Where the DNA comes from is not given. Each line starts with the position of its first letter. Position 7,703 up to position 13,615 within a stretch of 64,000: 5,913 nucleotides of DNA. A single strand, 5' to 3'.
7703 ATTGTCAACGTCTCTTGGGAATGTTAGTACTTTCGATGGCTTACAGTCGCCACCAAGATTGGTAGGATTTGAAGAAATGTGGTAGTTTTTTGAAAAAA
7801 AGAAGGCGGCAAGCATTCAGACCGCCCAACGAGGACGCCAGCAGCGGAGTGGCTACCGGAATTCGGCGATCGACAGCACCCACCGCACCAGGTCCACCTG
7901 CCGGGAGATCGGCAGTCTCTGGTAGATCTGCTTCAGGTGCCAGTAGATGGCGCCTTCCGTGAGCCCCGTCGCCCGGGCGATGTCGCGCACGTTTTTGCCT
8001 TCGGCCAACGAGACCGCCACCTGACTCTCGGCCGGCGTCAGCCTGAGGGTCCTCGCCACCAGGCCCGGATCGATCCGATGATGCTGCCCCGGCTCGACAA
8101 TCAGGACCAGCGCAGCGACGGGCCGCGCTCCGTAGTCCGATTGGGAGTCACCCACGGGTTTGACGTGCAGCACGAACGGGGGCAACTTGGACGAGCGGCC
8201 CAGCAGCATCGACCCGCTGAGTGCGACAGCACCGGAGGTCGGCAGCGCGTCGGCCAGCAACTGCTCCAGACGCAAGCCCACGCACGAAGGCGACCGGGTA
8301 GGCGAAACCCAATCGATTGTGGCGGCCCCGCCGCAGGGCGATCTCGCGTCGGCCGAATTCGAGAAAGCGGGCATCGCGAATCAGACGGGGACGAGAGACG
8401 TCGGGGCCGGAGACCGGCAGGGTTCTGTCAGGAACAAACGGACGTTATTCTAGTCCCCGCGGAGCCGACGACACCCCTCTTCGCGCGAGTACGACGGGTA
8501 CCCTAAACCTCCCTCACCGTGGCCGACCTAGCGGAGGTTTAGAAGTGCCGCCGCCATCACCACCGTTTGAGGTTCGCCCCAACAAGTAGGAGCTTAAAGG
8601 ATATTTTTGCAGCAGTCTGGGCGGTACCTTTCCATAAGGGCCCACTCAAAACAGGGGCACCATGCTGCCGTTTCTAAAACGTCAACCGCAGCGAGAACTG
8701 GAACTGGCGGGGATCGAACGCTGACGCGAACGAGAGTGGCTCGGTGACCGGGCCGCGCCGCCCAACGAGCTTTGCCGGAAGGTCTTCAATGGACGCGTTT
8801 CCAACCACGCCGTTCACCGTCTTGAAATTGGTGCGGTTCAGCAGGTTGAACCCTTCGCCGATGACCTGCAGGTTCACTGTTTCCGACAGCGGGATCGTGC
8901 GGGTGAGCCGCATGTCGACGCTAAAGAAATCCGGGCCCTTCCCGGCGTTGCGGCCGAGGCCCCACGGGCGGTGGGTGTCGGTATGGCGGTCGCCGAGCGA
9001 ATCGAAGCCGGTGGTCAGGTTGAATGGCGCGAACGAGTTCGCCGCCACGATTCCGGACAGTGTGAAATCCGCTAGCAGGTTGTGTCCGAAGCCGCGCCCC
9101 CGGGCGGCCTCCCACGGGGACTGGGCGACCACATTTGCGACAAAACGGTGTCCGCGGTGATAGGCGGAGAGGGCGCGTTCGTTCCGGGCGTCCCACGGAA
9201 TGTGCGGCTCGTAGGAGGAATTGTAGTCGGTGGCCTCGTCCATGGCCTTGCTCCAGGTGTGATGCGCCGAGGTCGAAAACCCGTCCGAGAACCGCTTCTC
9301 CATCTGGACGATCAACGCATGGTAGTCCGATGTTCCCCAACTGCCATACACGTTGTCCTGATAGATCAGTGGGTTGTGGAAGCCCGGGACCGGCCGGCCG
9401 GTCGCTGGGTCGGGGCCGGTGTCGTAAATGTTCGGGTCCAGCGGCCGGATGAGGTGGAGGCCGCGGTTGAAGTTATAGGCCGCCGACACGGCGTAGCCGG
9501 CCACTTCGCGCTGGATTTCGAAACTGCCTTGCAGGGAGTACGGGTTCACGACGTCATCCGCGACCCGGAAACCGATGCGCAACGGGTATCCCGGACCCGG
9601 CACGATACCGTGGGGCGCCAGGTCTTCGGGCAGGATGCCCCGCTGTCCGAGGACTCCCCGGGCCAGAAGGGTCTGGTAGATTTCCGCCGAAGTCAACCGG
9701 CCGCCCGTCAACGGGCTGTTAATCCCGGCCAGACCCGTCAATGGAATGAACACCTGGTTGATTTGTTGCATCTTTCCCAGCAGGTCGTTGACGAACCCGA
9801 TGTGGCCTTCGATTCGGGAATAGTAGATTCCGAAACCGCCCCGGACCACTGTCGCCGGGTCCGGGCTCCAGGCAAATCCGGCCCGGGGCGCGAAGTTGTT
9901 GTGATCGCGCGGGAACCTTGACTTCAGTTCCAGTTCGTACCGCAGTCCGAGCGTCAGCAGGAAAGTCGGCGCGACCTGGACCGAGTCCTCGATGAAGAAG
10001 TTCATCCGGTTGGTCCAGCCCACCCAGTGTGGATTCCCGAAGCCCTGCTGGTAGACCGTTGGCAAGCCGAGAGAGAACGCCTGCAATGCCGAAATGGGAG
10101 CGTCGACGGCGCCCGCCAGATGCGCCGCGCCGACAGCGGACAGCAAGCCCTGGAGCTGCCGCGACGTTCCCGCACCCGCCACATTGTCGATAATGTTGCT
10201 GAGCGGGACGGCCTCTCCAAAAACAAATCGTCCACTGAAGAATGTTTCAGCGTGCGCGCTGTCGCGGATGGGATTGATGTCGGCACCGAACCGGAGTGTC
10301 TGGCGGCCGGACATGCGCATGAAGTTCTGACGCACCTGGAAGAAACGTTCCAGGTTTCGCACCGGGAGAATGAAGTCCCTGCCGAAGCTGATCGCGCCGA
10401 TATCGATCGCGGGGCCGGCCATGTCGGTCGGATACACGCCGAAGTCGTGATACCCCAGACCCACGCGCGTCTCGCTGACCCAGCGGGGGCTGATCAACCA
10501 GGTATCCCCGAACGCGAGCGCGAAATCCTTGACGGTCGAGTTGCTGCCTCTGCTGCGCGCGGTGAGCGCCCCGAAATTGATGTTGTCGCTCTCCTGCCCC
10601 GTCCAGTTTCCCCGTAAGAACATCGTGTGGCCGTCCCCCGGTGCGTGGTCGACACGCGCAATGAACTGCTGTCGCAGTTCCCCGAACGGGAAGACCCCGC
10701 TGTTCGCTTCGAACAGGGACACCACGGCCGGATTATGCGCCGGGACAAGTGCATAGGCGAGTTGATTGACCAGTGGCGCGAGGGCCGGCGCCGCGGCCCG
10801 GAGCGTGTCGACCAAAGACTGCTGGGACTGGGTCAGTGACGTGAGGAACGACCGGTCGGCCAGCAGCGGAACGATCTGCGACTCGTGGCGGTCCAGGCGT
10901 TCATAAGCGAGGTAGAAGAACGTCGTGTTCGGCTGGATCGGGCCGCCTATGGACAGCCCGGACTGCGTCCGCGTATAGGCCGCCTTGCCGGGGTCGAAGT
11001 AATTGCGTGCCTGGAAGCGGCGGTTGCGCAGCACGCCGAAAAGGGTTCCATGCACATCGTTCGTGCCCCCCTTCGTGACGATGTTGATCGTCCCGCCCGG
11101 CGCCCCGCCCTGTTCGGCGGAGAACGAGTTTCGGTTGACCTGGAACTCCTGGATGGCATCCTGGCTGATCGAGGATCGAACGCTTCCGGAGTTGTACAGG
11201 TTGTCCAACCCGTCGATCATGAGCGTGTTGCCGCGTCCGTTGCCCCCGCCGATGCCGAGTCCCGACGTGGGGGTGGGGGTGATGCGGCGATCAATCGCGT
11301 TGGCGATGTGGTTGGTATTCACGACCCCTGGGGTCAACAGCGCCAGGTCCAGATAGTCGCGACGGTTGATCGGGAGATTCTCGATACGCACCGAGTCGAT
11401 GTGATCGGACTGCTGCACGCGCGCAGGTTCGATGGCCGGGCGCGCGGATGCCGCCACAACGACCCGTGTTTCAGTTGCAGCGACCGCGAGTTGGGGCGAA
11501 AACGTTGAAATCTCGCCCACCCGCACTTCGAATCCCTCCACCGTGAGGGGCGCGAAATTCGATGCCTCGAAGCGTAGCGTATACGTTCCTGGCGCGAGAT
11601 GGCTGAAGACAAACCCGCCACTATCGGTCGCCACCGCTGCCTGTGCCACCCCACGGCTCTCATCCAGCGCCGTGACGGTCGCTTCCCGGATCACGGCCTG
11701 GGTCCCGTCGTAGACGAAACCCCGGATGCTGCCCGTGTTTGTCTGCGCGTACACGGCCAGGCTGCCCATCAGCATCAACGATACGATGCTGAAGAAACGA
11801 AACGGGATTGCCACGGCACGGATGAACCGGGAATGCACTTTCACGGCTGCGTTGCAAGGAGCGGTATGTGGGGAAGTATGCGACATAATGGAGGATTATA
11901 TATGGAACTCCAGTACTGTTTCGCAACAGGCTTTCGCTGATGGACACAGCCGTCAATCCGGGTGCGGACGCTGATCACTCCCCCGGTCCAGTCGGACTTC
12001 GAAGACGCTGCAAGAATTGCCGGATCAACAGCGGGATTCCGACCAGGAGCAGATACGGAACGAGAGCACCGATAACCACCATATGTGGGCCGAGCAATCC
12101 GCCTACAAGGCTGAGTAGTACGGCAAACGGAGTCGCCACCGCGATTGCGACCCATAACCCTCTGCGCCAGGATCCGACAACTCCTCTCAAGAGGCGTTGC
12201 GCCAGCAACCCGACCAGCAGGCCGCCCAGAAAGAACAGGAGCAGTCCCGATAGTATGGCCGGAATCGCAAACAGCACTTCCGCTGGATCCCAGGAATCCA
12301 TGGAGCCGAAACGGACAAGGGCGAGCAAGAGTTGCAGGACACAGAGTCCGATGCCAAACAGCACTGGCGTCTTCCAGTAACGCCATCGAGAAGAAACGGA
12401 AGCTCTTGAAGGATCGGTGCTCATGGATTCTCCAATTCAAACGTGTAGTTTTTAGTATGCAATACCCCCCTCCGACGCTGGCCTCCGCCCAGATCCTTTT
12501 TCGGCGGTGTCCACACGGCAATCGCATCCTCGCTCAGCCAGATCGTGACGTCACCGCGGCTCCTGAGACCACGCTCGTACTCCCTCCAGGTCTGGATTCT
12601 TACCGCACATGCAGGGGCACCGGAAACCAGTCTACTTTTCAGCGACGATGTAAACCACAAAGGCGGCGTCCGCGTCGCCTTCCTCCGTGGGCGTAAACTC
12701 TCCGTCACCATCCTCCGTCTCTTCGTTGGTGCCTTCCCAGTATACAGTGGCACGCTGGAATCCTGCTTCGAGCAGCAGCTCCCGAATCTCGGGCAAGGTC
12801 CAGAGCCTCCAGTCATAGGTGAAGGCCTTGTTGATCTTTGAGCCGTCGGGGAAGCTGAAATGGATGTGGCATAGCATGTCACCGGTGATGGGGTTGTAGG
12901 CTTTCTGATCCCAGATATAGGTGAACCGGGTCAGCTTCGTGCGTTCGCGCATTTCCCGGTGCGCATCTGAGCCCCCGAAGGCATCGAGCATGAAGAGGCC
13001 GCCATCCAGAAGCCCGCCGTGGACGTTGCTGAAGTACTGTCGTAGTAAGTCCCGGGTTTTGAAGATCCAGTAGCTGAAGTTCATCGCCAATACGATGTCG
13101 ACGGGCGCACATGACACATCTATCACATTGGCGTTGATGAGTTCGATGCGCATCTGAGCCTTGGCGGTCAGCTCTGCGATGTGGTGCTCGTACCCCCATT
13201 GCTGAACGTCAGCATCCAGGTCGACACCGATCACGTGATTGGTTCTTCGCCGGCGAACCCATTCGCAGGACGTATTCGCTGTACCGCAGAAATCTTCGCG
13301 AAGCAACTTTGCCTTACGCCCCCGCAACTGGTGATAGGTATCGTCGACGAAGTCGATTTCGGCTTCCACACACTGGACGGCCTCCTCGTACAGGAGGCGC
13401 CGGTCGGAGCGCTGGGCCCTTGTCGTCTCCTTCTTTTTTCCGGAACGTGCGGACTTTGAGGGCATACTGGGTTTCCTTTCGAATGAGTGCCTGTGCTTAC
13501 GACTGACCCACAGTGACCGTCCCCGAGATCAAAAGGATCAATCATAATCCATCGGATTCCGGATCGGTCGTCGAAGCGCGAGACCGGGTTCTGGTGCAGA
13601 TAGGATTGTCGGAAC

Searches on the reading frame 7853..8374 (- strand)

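Call 22: search_protein_families(library=pfam, proteins=[window:7853-8374:-], max_evalue=0.001)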
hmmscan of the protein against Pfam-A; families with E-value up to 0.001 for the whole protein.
window:7853-8374:- (173 aa): 1 family
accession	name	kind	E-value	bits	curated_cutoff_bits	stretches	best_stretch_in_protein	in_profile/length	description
PF00196.25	GerE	-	2.1e-07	30.9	23.5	1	112-165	3-56/57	Bacterial regulatory proteins, luxR family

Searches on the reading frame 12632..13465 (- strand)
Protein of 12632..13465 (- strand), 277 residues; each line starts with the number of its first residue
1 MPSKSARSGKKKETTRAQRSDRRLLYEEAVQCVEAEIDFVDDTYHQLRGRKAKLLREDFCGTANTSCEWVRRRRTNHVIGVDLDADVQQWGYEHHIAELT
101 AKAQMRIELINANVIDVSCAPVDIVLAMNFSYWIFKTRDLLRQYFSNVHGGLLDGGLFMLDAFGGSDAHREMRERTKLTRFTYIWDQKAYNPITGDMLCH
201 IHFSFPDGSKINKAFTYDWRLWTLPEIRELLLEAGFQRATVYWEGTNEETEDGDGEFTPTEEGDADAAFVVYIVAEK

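Call 22: search_protein_families(library=pfam, proteins=[window:12632-13465:-], max_evalue=0.001)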
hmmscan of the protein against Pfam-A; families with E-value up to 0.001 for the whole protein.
window:12632-13465:- (277 aa): 2 families
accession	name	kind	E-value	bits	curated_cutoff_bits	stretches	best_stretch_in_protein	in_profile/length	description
PF08242.18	Methyltransf_12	-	0.0007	20.7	30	0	60-157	5-97/98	Methyltransferase domain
PF13649.12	Methyltransf_25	-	0.00089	20.3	27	0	60-152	6-93/97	Methyltransferase domain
